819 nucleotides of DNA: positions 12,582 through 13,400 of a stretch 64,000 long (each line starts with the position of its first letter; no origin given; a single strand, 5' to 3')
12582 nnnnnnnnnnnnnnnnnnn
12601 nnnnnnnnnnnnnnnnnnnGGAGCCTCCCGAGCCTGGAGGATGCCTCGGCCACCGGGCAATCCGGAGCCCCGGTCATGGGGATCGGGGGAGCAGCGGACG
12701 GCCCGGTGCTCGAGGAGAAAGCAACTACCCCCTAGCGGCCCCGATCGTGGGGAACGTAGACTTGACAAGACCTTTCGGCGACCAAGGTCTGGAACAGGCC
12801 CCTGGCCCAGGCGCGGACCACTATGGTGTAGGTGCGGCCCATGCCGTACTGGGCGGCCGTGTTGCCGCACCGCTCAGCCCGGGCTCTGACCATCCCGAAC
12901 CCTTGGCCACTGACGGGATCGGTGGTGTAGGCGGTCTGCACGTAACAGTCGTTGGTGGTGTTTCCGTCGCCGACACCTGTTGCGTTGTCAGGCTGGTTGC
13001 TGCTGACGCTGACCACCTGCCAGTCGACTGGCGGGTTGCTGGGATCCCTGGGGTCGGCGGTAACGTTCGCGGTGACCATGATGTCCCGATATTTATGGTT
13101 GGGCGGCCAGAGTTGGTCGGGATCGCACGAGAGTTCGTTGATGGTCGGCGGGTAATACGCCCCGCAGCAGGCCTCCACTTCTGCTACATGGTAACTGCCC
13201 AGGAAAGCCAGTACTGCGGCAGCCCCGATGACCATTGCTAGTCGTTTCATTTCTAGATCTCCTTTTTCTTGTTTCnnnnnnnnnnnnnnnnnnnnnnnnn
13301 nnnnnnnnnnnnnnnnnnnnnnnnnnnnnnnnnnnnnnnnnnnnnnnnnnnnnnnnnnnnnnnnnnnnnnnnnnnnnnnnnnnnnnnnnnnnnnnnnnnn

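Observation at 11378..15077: Redox/metal locus: paralogous secreted Ig-like proteins (one fused to dihaem cytochrome c, one His-rich) plus a 4-Cys PAS-LuxR regulator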

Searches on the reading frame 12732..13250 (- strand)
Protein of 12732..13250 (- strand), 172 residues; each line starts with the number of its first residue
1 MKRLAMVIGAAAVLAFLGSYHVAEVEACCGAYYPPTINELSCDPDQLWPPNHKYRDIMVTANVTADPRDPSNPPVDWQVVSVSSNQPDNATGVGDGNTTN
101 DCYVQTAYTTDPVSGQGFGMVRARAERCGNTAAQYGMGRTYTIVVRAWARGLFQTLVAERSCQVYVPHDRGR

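Call 3: search_protein_families(library=pfam, proteins=[window:12732-13250:-], max_evalue=0.1)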
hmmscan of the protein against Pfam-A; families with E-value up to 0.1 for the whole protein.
window:12732-13250:- (172 aa): 0 families

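Call 4: search_protein_families(library=ncbifam, proteins=[window:12732-13250:-], max_evalue=0.1)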
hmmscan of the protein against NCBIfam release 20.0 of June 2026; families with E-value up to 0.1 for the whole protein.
window:12732-13250:- (172 aa): 0 families

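Call 9: search_solved_structures(query=window:12732-13250:-, max_evalue=10, show_alignments=2)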
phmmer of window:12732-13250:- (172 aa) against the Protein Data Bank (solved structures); distinct sequences matched with E-value up to 10: 1.
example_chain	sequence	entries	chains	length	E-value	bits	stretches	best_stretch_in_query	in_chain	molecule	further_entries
4d7l_A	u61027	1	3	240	0.69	13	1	67-165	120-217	PEPTIDE METHIONINE SULFOXIDE REDUCTASE MSRA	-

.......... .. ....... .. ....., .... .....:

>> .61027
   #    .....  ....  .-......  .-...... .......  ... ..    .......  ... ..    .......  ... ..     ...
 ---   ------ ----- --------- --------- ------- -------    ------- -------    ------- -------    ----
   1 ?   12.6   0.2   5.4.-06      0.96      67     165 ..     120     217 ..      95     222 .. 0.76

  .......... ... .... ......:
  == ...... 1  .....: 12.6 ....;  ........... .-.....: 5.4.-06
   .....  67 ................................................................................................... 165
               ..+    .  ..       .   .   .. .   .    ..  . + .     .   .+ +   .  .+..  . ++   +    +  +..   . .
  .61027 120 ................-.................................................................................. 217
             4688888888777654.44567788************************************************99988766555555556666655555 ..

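Call 20: search_protein_representatives(protein=window:12732-13250:-)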
Query: 172 residues. Proteins with E-value up to 0.001 (for the whole library): 2540; up to 1e-10: 38; up to 1e-30: 2. The best 150 are listed.
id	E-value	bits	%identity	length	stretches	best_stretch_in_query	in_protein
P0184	7.5e-64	231.1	62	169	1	3-171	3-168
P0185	9.2e-33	129.9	52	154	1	7-170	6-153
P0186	1.5e-19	86.9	51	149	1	12-170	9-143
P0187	1.9e-15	73.5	55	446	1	32-167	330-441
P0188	2.8e-14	69.7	46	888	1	14-133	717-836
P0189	3.1e-14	69.6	49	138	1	8-170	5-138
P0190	7.6e-14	68.3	45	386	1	33-172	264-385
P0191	6.2e-13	65.3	52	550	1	33-171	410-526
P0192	1.0e-12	64.6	46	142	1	7-172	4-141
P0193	1.4e-12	64.2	45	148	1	5-172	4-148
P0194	2.1e-12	63.6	52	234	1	32-147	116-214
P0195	2.4e-12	63.4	45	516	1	34-172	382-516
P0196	2.5e-12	63.4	43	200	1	27-171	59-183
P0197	2.6e-12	63.3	49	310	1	34-133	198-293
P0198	2.8e-12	63.2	41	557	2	33-172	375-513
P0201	4.8e-12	62.4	36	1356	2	34-143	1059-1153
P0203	6.9e-12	61.9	46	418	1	33-172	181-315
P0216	6.4e-11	58.8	45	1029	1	33-171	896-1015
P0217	7.1e-11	58.6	45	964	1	29-171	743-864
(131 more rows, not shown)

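Call 27: search_protein_families(library=pfam, proteins=[P0187, P0188, P0190, P0191, P0195, P0198, P0201, P0216, P0217, P0203], max_evalue=0.001)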
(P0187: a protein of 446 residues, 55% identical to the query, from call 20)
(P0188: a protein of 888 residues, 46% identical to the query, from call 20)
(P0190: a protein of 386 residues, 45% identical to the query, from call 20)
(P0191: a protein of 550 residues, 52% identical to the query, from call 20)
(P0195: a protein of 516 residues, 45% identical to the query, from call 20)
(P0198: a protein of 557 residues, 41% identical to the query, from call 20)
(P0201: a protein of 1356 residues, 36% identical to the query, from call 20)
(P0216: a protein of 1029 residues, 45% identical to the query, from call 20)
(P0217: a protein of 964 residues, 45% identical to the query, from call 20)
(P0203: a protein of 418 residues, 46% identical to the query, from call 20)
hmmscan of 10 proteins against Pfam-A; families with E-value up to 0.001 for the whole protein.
P0187 (446 aa): 1 family
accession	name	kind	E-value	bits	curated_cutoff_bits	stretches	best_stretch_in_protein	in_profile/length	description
PF00932.25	LTD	-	2.6e-11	44.3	34.3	1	28-117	4-74/109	Lamin Tail Domain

P0188 (888 aa): 2 families
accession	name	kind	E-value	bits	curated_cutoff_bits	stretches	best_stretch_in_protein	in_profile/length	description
PF03372.29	Exo_endo_phos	-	2.3e-08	34.5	24.5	1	431-724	1-225/225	Endonuclease/Exonuclease/phosphatase family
PF19580.5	Exo_endo_phos_3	-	1.3e-07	31.4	27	1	566-700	120-251/311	Endonuclease/Exonuclease/phosphatase family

P0190 (386 aa): 0 families

P0191 (550 aa): 2 families
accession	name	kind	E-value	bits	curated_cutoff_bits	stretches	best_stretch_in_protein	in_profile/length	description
PF13517.12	FG-GAP_3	-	3.2e-15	56.9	26.9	2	223-298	1-61/61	FG-GAP-like repeat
PF01839.29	FG-GAP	-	1.1e-09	38.4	22.1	0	222-236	8-22/37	FG-GAP repeat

P0195 (516 aa): 8 families
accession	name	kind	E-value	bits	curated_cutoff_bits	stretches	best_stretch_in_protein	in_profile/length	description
PF22352.2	K319L-like_PKD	-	2e-12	47.4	27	1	311-376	13-83/84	K319L-like, PKD domain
PF18911.6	PKD_4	-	1.9e-11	44.3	27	1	291-376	1-84/85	PKD domain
PF17963.7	Big_9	-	3.6e-10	41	23.6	2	291-376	1-89/89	Bacterial Ig domain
PF05345.18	He_PIG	-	1.5e-06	29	24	0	485-510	70-95/96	Putative Ig domain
PF21027.3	Sde0182_C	-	1.1e-05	26.3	27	1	313-364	3-52/83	Cellulose-binding protein Sde0182, C-terminal domain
PF24908.1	Ig_SIBA-E_2nd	-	2.5e-05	24.8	27.8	1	77-161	1-76/117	Integrin beta-like protein A-E, second Ig-like domain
PF02010.21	REJ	-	0.00023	20.3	25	0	299-392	91-213/452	REJ domain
PF02494.22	HYR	-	0.00055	20.7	21.7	0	262-288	55-81/81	HYR domain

P0198 (557 aa): 3 families
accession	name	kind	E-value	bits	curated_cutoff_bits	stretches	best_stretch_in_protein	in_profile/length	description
PF02369.22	Big_1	-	1.1e-05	25.9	34.9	1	25-82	17-77/93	Bacterial Ig-like domain (group 1)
PF19077.6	Big_13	-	1.2e-05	26.2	27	0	343-370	73-100/102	Bacterial Ig-like domain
PF17936.7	Big_6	-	0.00055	20.6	27.6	0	347-366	60-79/83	Bacterial Ig domain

P0201 (1356 aa): 6 families
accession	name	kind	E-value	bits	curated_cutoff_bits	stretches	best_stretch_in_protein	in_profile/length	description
PF13517.12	FG-GAP_3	-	1.4e-47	160.5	26.9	6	780-842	1-61/61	FG-GAP-like repeat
PF01839.29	FG-GAP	-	4.5e-25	87.5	22.1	3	825-858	3-30/37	FG-GAP repeat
PF17963.7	Big_9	-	7.5e-10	40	23.6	0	959-1052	2-88/89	Bacterial Ig domain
PF18911.6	PKD_4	-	7.3e-05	23.2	27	0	1027-1050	57-81/85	PKD domain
PF22352.2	K319L-like_PKD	-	0.00016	22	27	0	1301-1324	61-84/84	K319L-like, PKD domain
PF16403.11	Bact_surface_Ig-like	-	0.00026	21.4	27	0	1150-1173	48-71/71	Bacterial surface protein, Ig-like domain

P0216 (1029 aa): 1 family
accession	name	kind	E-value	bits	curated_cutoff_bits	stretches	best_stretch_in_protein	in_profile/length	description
PF16403.11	Bact_surface_Ig-like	-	3.6e-18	65.8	27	1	825-892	7-71/71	Bacterial surface protein, Ig-like domain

P0217 (964 aa): 2 families
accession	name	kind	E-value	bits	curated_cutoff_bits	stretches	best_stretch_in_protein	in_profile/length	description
PF13860.13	FlgD_ig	-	1.9e-06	28.2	27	1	882-948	12-78/79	FlgD Ig-like domain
PF11949.14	DUF3466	-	2.3e-06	26.9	25.1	1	538-602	380-449/609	Protein of unknown function (DUF3466)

P0203 (418 aa): 7 families
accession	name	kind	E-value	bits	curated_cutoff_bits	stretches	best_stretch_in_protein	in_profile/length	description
PF18911.6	PKD_4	-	6e-11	42.7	27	1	92-175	1-81/85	PKD domain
PF13860.13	FlgD_ig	-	8.3e-11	42.2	27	1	344-405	13-75/79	FlgD Ig-like domain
PF22352.2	K319L-like_PKD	-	2.5e-08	34.3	27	1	99-177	1-84/84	K319L-like, PKD domain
PF00801.26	PKD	-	4e-07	30.4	23.5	1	108-176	10-79/80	PKD domain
PF18962.6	Por_Secre_tail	-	7.3e-06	26.6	27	1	335-415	2-74/75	Secretion system C-terminal sorting domain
PF21027.3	Sde0182_C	-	3.3e-05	24.8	27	1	115-180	2-68/83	Cellulose-binding protein Sde0182, C-terminal domain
PF02010.21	REJ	-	0.00026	20.2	25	0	114-188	101-166/452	REJ domain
